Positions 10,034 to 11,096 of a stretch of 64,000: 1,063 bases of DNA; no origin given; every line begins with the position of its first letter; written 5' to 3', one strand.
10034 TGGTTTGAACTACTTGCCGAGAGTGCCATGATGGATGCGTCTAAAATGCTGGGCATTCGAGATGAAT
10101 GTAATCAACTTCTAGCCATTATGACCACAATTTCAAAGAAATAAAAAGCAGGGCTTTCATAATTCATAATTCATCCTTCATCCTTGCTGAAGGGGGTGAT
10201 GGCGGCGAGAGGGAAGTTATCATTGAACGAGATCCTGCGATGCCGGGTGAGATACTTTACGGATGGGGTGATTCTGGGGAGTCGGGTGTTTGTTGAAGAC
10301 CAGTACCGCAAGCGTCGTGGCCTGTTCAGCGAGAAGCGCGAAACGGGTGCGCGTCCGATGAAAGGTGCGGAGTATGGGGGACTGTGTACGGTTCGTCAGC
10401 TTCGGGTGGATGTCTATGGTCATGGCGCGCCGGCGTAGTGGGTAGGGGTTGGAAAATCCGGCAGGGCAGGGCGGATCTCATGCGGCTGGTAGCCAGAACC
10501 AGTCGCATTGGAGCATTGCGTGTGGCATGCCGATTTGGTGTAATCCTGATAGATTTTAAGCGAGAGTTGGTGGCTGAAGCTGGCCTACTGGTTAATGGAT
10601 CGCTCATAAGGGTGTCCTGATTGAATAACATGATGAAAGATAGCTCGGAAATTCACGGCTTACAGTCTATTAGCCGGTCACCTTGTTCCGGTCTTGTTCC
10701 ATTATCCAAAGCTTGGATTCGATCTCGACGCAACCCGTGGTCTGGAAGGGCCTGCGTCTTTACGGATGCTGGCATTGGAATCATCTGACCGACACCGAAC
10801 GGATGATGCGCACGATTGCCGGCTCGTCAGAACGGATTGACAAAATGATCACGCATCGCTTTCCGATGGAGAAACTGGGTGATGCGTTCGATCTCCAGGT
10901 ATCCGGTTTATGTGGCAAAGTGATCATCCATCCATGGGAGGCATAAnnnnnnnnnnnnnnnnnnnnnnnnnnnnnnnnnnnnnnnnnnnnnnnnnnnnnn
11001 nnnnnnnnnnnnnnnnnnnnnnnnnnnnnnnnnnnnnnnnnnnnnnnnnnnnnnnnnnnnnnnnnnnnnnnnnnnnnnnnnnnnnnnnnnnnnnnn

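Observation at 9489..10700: REP-bounded Y1/RAYT-like scaffold whose catalytic core is replaced by a four-helix-bundle gene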

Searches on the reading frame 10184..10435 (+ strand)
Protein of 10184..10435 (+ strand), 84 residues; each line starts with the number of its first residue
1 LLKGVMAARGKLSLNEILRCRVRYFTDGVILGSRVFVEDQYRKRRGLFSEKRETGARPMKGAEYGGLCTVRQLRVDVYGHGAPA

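Call 4: search_protein_families(library=pfam, proteins=[window:10184-10435:+], max_evalue=1)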
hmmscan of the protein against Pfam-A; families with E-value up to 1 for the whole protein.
seq(84 aa): 1 family
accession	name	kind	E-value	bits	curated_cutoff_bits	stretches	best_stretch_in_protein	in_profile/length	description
PF05358.17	DicB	-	0.049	13.8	27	1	25-45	15-35/62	DicB protein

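Call 5: search_protein_families(library=ncbifam, proteins=[window:10184-10435:+], max_evalue=1)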
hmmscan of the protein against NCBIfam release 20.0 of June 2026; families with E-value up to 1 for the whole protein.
seq(84 aa): 1 family
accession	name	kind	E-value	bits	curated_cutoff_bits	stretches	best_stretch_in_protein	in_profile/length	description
NF049927.1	CellDivInhibDicB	domain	0.14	12.1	100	1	25-45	15-35/62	cell division inhibition protein DicB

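Call 90: predict_structure(alignment_id=A2)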
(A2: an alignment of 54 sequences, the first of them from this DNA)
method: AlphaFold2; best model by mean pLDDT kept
length: 79 residues; sequences in the alignment: 54
mean_pLDDT: 61.3   pTM: 0.49
mean pLDDT of the five models: 61.3, 58.6, 56.7, 56.3, 55.1
residues with pLDDT >= 90: 0; 70-90: 28; 50-70: 29; < 50: 22
segments of 3 or more residues with pLDDT < 50: 1-7, 17-21, 70-79
pLDDT, mean of each block of 10 residues (from residue 1): 46 53 69 81 70 65 64 41
secondary structure, 60 per line:
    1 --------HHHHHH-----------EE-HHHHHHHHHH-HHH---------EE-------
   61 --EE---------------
elements in order: H9-14 H29-38
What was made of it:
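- On TIRtron / TIRYT: The AF2 model of the C fragment is poor (pLDDT 61, call 90).
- Tried and rejected: The AF2 model of the C fragment is low-confidence (pLDDT 61, call 90), so I ran no fold search.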

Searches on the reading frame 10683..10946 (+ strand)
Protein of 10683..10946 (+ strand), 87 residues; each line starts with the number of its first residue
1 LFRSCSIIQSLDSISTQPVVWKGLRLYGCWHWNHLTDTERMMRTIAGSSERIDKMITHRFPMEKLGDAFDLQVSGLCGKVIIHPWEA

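Call 76: search_protein_families(library=pfam, proteins=[window:10683-10946:+], max_evalue=0.01)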
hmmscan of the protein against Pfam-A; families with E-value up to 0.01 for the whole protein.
window:10683-10946:+ (87 aa): 0 families
